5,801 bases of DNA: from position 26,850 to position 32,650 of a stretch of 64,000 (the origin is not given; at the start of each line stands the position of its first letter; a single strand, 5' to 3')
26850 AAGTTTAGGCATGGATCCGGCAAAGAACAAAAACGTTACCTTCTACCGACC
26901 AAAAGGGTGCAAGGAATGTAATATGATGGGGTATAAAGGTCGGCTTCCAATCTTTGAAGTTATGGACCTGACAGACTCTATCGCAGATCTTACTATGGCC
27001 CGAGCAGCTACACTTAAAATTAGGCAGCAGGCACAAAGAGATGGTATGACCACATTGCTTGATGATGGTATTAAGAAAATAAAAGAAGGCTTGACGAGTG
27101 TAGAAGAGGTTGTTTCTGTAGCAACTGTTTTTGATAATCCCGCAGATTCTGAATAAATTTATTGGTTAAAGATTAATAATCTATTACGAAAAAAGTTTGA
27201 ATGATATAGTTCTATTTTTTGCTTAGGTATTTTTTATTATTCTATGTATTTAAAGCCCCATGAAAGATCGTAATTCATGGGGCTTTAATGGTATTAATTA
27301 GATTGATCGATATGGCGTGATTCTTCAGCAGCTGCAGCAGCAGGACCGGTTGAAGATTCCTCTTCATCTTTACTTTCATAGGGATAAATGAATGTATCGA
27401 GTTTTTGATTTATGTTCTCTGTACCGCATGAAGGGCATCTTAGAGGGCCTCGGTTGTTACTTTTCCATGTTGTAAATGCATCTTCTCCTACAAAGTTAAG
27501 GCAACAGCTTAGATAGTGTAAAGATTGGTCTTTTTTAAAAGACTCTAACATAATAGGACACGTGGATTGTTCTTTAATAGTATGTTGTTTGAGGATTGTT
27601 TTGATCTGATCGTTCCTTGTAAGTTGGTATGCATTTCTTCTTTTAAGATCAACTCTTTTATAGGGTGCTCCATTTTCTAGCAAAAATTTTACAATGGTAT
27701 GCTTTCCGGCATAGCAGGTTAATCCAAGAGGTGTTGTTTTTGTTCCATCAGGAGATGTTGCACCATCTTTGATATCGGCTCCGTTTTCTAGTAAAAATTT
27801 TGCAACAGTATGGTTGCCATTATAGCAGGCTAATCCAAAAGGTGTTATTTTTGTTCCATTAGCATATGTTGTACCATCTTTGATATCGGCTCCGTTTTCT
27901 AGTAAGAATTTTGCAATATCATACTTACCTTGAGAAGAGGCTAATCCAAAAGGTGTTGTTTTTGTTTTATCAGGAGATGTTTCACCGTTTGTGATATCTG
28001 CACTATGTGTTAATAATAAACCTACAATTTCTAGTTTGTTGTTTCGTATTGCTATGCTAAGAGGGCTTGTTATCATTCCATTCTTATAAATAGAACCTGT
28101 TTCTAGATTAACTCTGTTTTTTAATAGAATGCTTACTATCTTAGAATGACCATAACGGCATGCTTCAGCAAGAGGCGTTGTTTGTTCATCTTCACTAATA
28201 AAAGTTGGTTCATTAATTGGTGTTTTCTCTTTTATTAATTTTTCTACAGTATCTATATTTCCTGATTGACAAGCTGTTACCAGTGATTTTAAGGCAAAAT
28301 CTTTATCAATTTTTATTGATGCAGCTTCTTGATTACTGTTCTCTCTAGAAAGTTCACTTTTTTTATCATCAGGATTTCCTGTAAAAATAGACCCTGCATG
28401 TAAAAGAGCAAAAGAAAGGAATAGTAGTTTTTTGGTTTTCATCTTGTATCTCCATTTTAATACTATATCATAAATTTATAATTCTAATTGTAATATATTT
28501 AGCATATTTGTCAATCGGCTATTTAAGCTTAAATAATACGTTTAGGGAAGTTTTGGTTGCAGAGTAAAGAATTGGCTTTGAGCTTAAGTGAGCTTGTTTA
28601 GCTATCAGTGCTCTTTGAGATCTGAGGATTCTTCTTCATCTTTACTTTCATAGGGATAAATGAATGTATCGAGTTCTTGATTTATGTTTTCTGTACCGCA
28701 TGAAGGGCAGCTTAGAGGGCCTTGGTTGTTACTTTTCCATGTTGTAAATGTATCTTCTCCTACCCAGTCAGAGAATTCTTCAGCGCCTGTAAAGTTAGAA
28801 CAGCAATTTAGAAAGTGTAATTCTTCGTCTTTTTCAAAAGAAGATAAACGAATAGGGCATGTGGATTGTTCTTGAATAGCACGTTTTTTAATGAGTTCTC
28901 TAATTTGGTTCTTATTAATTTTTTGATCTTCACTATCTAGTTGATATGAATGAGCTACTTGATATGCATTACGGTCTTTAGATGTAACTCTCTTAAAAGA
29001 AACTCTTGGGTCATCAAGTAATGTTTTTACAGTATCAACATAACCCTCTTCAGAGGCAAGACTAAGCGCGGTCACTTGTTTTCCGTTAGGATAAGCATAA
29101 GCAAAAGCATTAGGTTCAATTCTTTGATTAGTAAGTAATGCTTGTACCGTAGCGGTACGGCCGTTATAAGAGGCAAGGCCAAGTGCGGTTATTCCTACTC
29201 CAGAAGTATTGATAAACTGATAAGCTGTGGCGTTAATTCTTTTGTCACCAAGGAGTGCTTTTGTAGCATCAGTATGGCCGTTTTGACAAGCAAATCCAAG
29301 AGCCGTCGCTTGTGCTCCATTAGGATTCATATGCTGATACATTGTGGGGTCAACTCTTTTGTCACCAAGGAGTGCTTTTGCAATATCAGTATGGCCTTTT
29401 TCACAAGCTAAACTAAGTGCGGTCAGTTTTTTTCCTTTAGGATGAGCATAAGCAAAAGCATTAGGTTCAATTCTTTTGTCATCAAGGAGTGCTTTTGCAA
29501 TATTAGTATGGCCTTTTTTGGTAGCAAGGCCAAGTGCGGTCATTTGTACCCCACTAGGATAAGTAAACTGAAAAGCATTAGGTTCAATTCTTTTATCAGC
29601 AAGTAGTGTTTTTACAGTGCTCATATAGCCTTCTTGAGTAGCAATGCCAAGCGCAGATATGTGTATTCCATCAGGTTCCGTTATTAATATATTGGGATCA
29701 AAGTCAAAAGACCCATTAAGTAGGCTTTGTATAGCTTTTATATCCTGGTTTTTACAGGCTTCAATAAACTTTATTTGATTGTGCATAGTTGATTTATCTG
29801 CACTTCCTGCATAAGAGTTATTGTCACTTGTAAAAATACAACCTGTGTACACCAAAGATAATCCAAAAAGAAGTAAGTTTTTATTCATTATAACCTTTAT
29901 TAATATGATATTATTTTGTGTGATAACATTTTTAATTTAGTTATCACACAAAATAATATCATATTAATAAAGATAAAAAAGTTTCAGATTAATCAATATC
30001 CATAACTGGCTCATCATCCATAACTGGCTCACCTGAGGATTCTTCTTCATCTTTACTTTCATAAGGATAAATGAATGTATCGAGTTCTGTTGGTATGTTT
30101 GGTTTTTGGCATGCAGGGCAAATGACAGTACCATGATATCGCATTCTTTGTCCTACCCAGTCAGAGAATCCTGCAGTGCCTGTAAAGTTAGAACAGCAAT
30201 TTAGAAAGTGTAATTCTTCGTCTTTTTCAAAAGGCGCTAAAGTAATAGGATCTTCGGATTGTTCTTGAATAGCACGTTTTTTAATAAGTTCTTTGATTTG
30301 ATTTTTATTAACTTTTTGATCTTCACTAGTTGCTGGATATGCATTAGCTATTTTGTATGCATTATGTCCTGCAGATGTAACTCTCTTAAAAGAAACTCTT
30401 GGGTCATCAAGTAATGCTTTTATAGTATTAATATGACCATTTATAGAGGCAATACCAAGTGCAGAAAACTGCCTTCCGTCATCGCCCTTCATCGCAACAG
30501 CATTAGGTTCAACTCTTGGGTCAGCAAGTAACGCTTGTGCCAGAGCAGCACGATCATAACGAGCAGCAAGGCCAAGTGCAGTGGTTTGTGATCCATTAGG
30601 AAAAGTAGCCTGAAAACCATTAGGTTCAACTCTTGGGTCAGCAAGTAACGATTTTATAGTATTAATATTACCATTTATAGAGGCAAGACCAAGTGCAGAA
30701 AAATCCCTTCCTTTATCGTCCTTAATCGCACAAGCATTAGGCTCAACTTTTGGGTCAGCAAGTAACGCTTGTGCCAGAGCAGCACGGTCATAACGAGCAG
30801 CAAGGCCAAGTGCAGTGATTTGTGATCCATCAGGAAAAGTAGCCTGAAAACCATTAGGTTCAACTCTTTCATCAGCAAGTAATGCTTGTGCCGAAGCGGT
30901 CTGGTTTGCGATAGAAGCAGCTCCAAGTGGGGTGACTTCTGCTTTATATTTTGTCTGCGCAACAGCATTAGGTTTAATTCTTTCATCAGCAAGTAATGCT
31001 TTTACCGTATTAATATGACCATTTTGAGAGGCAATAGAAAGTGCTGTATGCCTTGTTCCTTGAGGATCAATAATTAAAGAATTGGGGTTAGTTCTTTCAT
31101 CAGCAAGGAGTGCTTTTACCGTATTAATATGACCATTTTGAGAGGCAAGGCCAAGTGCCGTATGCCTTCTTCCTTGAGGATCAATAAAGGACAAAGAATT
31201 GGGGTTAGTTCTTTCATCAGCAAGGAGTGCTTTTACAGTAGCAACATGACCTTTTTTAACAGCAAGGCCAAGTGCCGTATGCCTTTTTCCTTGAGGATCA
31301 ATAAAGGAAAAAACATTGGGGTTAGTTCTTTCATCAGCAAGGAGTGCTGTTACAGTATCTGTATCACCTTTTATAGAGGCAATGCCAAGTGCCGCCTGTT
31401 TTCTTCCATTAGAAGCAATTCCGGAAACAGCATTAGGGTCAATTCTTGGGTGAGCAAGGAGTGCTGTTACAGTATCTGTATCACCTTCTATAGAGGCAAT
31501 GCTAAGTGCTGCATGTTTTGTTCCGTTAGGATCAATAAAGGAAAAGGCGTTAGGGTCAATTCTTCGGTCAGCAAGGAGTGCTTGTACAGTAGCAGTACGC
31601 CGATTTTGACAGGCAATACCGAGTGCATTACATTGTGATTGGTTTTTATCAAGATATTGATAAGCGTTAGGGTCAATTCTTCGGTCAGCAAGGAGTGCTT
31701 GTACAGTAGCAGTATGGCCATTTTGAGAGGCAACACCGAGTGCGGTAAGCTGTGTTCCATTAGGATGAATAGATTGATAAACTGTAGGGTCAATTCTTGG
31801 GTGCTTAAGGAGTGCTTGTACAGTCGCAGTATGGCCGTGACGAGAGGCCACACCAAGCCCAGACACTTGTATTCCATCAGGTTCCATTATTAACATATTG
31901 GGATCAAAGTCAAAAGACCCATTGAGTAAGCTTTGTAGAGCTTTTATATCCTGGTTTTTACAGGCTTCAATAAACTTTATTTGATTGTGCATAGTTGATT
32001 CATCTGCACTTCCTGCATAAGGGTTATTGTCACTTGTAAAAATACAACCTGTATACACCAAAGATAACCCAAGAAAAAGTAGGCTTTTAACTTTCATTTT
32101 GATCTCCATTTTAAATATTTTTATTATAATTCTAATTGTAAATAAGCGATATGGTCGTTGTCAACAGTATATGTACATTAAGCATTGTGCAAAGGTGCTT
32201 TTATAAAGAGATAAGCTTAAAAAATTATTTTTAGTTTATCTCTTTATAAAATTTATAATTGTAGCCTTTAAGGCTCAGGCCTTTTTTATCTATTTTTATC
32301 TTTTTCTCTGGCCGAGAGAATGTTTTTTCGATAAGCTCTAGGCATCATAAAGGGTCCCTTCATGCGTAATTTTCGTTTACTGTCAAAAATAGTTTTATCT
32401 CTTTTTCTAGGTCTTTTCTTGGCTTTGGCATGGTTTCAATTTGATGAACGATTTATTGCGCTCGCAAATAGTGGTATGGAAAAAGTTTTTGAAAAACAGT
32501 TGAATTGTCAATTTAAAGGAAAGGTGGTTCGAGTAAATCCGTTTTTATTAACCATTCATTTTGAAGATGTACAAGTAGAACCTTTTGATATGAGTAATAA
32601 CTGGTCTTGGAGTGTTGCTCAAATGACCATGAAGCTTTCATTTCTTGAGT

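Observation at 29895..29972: Perfect 33-bp inverted repeat that covers the ribosome-binding region of ANK-U-box paralog 2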

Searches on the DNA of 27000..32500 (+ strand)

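Call 13: search_rna_families(source=window, start=27000, end=32500, threshold=evalue, max_evalue=1)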
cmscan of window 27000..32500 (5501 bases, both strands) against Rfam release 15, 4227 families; matches with E-value up to 1: 4.
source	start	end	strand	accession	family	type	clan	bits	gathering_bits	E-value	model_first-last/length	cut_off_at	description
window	29895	29974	+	RF03566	mir-4875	Gene; miRNA;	-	22.9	90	0.38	1-73/73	no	mir-4875 microRNA precursor family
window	27240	27298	+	RF00452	MIR172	Gene; miRNA;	-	21.5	70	0.41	1-114/114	no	mir-172 microRNA precursor family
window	29905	29961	-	RF03246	MIR1515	Gene; miRNA;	-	21.3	140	0.83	1-137/137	no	MIR1515 microRNA precursor family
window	29894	29976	+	RF00911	mir-672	Gene; miRNA;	-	21.3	97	0.98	1-81/81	no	mir-672 microRNA precursor family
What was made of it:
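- On Rfam RNA families: Only sub-threshold miRNA-precursor look-alikes (21-23 bits against gathering scores of 90-140, E 0.4-1) (call 13).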

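Call 50: search_dna_similar(query=window:29880-29995:+, collection=plasmids, mode=distant, max_evalue=1, max_rows=10)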
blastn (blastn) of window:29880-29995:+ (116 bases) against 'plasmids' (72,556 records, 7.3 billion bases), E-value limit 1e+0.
Records with a match: 13; places in all: 13; records where one place covers at least 80% of the query: 0.
Best place of each record, by identity: 95-99% 4; 90-95% 3; 80-90% 5; 60-80% 1.
By first word of the organism name: Bacillus 5; Escherichia 3; Priestia 1; Phytoplasma 1; Candidatus 1; Methanocaldococcus 1; Klebsiella 1.
By predicted mobility (MOB-suite, as given by PLSDB): non-mobilizable 8; mobilizable 5.
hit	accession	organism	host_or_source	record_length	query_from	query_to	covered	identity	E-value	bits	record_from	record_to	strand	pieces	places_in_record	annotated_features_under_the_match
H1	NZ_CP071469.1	Priestia megaterium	whole organism,Hypersaline environment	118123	23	103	70%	75.6%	6e-4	50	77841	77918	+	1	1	none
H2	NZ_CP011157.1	Bacillus cereus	cell culture,vomit of food poisoning ...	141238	17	58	36%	81.0%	3e-1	41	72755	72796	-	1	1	HAMP domain-containing sensor histidine kinase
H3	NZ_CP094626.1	Bacillus thuringiensis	whole organism,soil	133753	17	58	36%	81.0%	3e-1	41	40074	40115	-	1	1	HAMP domain-containing sensor histidine kinase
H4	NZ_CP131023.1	Phytoplasma sp.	plant metagenome,metagenomic ...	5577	17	58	36%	81.0%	3e-1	41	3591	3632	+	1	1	none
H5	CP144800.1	Candidatus Stammera capleta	insect metagenome,tissue sample,midgut ...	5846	76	115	34%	81.4%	3e-1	41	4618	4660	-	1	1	record has no annotation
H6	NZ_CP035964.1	Bacillus mycoides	cell culture,soil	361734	77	108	28%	90.6%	2e-2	46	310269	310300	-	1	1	tyrosine-type recombinase/integrase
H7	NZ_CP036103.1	Bacillus mycoides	cell culture,soil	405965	77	108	28%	90.6%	2e-2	46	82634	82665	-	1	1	tyrosine-type recombinase/integrase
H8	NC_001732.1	Methanocaldococcus jannaschii DSM 2661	-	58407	79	109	27%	90.6%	3e-1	42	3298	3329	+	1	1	hypothetical protein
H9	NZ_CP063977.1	Bacillus cereus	Soil in tiger area of zoo,cell culture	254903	77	108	28%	87.5%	3e-1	41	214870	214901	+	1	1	none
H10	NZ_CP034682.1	Klebsiella quasipneumoniae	swine,single cell,feces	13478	79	103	22%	96.0%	3e-1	42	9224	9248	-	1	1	capsular polysaccharide synthesis protein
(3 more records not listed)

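Call 51: search_dna_similar(query=window:29880-29995:+, collection=phages, mode=distant, max_evalue=1, max_rows=10)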
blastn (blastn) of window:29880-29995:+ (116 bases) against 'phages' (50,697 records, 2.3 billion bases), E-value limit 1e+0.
Records with a match: 21; places in all: 23; records where one place covers at least 80% of the query: 0.
Best place of each record, by identity: 95-99% 2; 90-95% 4; 80-90% 13; 60-80% 2.
By first word of the organism name: Prevotella 10; Staphylococcus 4; Sphingomonas 2; Oenococcus 2; Streptococcus 2; Bacteriophage 1.
By host as written in the record: Prevotella sp. 10; Staphylococcus aureus 3; Sphingomonas paucimobilis, Felix d'Herelle Reference Center for Phages host ... 2; Oenococcus oeni Sarco S13 2; Streptococcus thermophilus 2; - 1; Staphylococcus lentus 1.
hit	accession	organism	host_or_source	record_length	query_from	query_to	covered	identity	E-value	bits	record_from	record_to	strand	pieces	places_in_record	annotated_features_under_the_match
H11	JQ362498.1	Sphingomonas phage PAU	Sphingomonas paucimobilis, Felix ...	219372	67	112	40%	78.3%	3e-1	39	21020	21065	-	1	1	30: gp30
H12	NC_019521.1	Sphingomonas phage PAU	Sphingomonas paucimobilis, Felix ...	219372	67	112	40%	78.3%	3e-1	39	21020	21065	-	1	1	30: gp30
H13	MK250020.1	Prevotella phage Lak-B1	Prevotella sp.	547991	74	114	35%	85.4%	9e-2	41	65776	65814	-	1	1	record has no annotation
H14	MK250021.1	Prevotella phage Lak-B2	Prevotella sp.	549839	74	114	35%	85.4%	9e-2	41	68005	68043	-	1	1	record has no annotation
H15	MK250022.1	Prevotella phage Lak-B3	Prevotella sp.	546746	74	114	35%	85.4%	9e-2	41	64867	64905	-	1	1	record has no annotation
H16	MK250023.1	Prevotella phage Lak-B4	Prevotella sp.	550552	74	114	35%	85.4%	9e-2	41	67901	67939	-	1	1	record has no annotation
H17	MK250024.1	Prevotella phage Lak-B5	Prevotella sp.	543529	74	114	35%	85.4%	9e-2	41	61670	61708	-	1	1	record has no annotation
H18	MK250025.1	Prevotella phage Lak-B6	Prevotella sp.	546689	74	114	35%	85.4%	9e-2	41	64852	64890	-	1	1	record has no annotation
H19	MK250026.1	Prevotella phage Lak-B7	Prevotella sp.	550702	74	114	35%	85.4%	9e-2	41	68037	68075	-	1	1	record has no annotation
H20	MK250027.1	Prevotella phage Lak-B8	Prevotella sp.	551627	74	114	35%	85.4%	9e-2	41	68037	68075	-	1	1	record has no annotation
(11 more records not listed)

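Call 52: get_annotated_region(hit=H1, flank=1500)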
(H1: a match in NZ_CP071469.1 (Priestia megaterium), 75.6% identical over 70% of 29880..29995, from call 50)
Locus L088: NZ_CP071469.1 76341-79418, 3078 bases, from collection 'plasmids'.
description: Priestia megaterium strain H2 plasmid punamed3, complete sequence
organism: Priestia megaterium (NCBI taxid 1404)
taxonomy: Bacteria; Bacillota; Bacilli; Bacillales; Bacillaceae; Priestia; Priestia megaterium
host: -; source: whole organism,Hypersaline environment; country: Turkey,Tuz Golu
typing (MOB-suite, as given by PLSDB): mobilizable; replicon rep_cluster_385; relaxase MOBP
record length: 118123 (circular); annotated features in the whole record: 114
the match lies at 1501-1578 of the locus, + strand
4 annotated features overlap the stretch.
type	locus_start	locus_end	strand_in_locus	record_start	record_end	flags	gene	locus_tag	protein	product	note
CDS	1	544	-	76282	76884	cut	-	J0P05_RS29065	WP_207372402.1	GNAT family protein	-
CDS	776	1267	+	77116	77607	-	-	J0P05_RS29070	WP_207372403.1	HEAT repeat domain-containing protein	-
CDS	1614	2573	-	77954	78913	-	-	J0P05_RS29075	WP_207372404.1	aldolase catalytic domain-containing protein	-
CDS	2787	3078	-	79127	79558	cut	-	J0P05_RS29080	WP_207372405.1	hypothetical protein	-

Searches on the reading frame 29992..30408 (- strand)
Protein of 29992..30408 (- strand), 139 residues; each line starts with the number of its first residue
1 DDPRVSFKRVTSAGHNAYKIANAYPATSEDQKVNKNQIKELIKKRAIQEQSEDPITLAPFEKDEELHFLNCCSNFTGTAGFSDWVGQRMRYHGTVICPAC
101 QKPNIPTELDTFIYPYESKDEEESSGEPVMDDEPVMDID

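Call 40: find_homologous_proteins(query=A4, max_evalue=0.001)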
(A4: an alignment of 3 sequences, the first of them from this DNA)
Query A4 (3 sequences): 2569 candidates shared short words with the query, none scored E <= 0.001.

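Call 68: predict_structure(alignment_id=A4)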
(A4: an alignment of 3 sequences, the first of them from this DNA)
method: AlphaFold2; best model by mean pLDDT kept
length: 139 residues; sequences in the alignment: 3
mean_pLDDT: 44.3   pTM: 0.25
mean pLDDT of the five models: 44.3, 39.6, 38.2, 37.3, 36.2
residues with pLDDT >= 90: 0; 70-90: 0; 50-70: 39; < 50: 100
segments of 3 or more residues with pLDDT < 50: 1-25, 30-35, 37-66, 74-80, 106-129, 137-139
pLDDT, mean of each block of 10 residues (from residue 1): 35 42 47 46 36 32 47 49 53 56 48 37 43 49
secondary structure, 60 per line:
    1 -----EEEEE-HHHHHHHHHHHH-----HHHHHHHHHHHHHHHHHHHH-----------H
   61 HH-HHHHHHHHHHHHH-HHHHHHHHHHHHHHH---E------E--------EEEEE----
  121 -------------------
elements in order: E6-10 H12-23 H29-48 H64-76 H78-92 E112-116
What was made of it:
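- On RING / U-box domain (the flanking proteins): The AlphaFold model is unusable, pLDDT 44 (call 68).
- Tried and rejected: AlphaFold on the C-terminal domain (3-sequence alignment) gave pLDDT 44, so no fold search was run (call 68).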

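Call 69: search_solved_structures(query=A4, max_evalue=10)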
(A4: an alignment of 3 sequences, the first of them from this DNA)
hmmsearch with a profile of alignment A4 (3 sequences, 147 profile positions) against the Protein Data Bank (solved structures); distinct sequences matched with E-value up to 10: 0.
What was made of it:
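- On RING / U-box domain (the flanking proteins): No PDB sequence match (call 69).
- Tried and rejected: A PDB sequence search gave no hit (call 69).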

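Call 70: search_protein_representatives(alignment_id=A4)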
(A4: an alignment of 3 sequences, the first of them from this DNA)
Query: 3 sequences, 147 profile positions. Proteins with E-value up to 0.001 (for the whole library): 6; up to 1e-10: 3; up to 1e-30: 1. The best 6 are listed.
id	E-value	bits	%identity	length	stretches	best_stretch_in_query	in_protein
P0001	2.2e-78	277.5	-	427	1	1-131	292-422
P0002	8.1e-30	120.0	-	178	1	5-137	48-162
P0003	4.7e-28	114.2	-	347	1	5-144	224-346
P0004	7.8e-09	51.9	-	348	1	5-107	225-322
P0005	4.8e-05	39.6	-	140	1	33-74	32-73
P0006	1.1e-04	38.4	-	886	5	103-144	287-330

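Call 72: list_cluster_members(proteins=[P0001, P0002, P0003, P0004, P0005])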
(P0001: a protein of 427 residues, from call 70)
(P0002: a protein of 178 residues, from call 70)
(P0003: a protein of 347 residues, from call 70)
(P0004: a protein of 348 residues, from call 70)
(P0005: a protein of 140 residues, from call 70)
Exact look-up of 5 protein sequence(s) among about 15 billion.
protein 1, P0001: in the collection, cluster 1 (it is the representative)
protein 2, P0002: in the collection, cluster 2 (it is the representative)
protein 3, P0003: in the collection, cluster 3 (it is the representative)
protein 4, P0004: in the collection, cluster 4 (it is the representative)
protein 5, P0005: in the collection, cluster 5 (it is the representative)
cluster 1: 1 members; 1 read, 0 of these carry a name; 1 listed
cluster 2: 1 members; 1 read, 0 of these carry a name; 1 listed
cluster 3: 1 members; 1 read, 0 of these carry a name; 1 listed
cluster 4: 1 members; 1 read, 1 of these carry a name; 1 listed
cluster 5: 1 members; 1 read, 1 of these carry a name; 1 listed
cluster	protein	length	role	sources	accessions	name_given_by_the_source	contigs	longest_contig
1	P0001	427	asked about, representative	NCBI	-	-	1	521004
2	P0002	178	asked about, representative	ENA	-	-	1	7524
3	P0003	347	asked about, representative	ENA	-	-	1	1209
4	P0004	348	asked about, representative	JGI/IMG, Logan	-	ankyrin repeat protein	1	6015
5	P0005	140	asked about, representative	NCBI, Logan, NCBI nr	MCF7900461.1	hypothetical protein K9K77_03045 [Candidatus Babeliales bacterium] | hypothetical protein [Candidatus Babeliales bacterium]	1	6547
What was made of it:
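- The palindrome is short and internal to a 521-kb contig (call 72).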

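Call 73: find_encoding_contigs(protein=P0002, flank=10000)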
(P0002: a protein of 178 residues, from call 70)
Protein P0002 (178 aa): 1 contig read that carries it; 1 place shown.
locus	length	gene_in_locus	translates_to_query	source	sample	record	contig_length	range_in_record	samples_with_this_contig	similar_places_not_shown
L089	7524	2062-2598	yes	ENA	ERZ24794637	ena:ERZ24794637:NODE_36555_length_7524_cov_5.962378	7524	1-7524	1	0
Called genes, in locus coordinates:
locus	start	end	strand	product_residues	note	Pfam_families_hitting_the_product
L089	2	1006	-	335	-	?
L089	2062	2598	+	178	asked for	-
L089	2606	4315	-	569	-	PF05157:MshEN, PF00437:T2SSE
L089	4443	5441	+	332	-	PF13525:YfiO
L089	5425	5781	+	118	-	PF08378:NERD, PF02021:UPF0102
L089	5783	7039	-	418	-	PF01409:tRNA-synt_2d, PF13393:tRNA-synt_His, PF00587:tRNA-synt_2b, PF03129:HGTP_anticodon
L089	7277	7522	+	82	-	?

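Call 74: find_encoding_contigs(protein=P0004, flank=10000)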
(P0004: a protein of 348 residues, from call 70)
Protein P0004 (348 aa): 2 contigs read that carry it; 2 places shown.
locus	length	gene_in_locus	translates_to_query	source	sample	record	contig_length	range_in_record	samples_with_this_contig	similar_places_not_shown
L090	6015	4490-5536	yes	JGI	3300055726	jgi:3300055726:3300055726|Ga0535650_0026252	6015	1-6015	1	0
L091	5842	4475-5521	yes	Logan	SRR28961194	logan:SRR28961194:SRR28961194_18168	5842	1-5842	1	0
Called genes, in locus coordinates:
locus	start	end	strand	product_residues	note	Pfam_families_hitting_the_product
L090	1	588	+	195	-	?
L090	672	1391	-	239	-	PF13091:PLDc_2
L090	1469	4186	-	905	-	PF04357:TamB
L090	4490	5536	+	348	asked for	PF24521:Ank_KRIT1 (faint), PF00023:Ank (faint), PF12796:Ank_2, PF13606:Ank_3 (faint), PF13637:Ank_4 (faint), PF13857:Ank_5 (faint), PF12796:Ank_2 (weak)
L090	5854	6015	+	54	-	?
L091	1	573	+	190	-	?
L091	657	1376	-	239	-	PF13091:PLDc_2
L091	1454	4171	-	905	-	PF04357:TamB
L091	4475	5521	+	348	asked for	PF24521:Ank_KRIT1 (faint), PF00023:Ank (faint), PF12796:Ank_2, PF13606:Ank_3 (faint), PF13637:Ank_4 (faint), PF13857:Ank_5 (faint), PF12796:Ank_2 (weak)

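Call 79: find_encoding_contigs(protein=P0005, flank=10000)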
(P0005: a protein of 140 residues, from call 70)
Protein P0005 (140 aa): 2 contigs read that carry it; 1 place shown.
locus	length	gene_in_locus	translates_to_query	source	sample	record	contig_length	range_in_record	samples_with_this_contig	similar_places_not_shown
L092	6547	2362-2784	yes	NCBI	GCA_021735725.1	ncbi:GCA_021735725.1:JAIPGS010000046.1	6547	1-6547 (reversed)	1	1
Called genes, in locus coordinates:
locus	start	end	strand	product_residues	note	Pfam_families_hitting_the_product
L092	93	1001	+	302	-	PF00892:EamA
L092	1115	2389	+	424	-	-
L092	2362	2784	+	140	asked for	-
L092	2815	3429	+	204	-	PF12796:Ank_2, PF13637:Ank_4 (faint), PF00023:Ank (faint), PF13606:Ank_3 (faint), PF12796:Ank_2, PF24521:Ank_KRIT1 (weak)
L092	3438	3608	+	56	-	-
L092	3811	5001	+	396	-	-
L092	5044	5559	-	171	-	PF21088:MS_channel_1st, PF00924:MS_channel_2nd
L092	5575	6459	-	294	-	-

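Call 80: find_encoding_contigs(protein=P0003, flank=10000)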
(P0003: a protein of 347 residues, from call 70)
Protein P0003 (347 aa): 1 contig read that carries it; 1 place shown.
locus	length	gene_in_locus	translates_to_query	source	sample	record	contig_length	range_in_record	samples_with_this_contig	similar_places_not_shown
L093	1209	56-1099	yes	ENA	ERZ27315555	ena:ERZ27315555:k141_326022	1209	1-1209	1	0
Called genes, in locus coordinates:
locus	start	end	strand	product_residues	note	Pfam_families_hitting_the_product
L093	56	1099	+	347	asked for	PF24521:Ank_KRIT1 (faint), PF12796:Ank_2, PF13606:Ank_3 (faint), PF13637:Ank_4 (faint), PF00023:Ank (faint), PF13857:Ank_5 (faint), PF12796:Ank_2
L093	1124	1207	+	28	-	?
